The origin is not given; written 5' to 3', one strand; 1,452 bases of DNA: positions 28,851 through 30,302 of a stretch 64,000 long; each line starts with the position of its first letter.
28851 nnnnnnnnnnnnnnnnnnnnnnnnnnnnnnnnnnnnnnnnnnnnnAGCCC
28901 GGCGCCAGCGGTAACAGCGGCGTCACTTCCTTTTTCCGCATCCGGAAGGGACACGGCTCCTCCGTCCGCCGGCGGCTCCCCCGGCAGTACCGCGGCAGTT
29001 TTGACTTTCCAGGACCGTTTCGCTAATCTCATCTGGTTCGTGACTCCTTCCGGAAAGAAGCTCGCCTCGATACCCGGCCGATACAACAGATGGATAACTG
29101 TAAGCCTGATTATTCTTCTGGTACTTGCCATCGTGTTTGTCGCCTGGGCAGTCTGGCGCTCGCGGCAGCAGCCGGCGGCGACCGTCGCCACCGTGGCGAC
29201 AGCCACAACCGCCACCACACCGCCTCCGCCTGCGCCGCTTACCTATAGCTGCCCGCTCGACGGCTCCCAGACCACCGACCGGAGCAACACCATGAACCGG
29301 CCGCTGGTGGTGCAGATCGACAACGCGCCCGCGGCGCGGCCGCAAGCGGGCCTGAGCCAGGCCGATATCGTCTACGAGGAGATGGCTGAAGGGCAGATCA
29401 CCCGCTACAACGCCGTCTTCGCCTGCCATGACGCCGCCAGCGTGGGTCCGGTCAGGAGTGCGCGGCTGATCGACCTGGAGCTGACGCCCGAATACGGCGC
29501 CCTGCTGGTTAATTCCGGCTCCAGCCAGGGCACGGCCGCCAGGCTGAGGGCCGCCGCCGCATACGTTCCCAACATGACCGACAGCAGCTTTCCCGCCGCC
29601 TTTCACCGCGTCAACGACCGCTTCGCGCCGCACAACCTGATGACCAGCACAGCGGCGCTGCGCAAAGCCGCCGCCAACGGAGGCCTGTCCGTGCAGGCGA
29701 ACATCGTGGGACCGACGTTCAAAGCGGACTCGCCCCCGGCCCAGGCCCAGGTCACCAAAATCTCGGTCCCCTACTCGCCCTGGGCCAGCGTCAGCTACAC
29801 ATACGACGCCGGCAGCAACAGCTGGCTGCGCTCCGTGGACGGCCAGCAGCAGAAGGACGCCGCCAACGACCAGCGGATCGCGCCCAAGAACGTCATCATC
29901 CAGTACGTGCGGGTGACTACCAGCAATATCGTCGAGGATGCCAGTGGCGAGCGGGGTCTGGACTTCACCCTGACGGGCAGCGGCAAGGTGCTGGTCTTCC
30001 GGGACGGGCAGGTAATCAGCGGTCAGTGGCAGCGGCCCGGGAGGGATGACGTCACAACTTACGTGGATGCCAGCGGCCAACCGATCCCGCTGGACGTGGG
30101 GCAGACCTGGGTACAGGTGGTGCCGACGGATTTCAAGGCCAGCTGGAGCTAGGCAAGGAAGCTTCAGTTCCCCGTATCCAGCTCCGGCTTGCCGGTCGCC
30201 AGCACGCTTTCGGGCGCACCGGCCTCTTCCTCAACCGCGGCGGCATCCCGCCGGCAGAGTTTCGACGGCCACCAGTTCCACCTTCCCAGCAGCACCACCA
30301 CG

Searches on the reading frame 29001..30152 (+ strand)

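Call 3: search_protein_families(library=pfam, proteins=[window:29001-30152:+], max_evalue=1)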
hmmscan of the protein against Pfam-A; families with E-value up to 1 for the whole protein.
window:29001-30152:+ (383 aa): 6 families
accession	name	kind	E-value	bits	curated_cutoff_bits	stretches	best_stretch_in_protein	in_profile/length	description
PF11258.13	DUF3048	-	1.5e-40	139.2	25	1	88-228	3-146/148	Protein of unknown function (DUF3048) N-terminal domain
PF17479.7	DUF3048_C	-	2.5e-30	105.6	25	1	255-371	2-114/114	Protein of unknown function (DUF3048) C-terminal domain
PF16967.11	TcfC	-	0.022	14.8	29.4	1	319-354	4-39/68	E-set like domain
PF14155.11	DUF4307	-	0.1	12.9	27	1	29-65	2-38/111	Domain of unknown function (DUF4307)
PF09061.11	Stirrup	-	0.29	11.8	26.6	1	313-348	14-49/79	Stirrup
PF13567.11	DUF4131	-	0.74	9.9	31.6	0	30-60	26-56/165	Domain of unknown function (DUF4131)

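Call 4: search_protein_families(library=ncbifam, proteins=[window:29001-30152:+], max_evalue=1)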
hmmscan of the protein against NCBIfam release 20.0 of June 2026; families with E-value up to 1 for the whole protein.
window:29001-30152:+ (383 aa): 3 families
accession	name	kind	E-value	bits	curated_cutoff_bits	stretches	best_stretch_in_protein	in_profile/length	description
NF041023.1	PP0621_fam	subfamily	0.12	12.7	45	1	38-61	3-26/71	PP0621 family protein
TIGR03926.1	T7_EssB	equivalog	0.17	10.7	229.75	1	28-57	212-241/377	type VII secretion protein EssB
NF042931.1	SAG1386_EF1546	equivalog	0.18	11.9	80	1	29-65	28-64/158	SAG1386/EF1546 family surface-associated protein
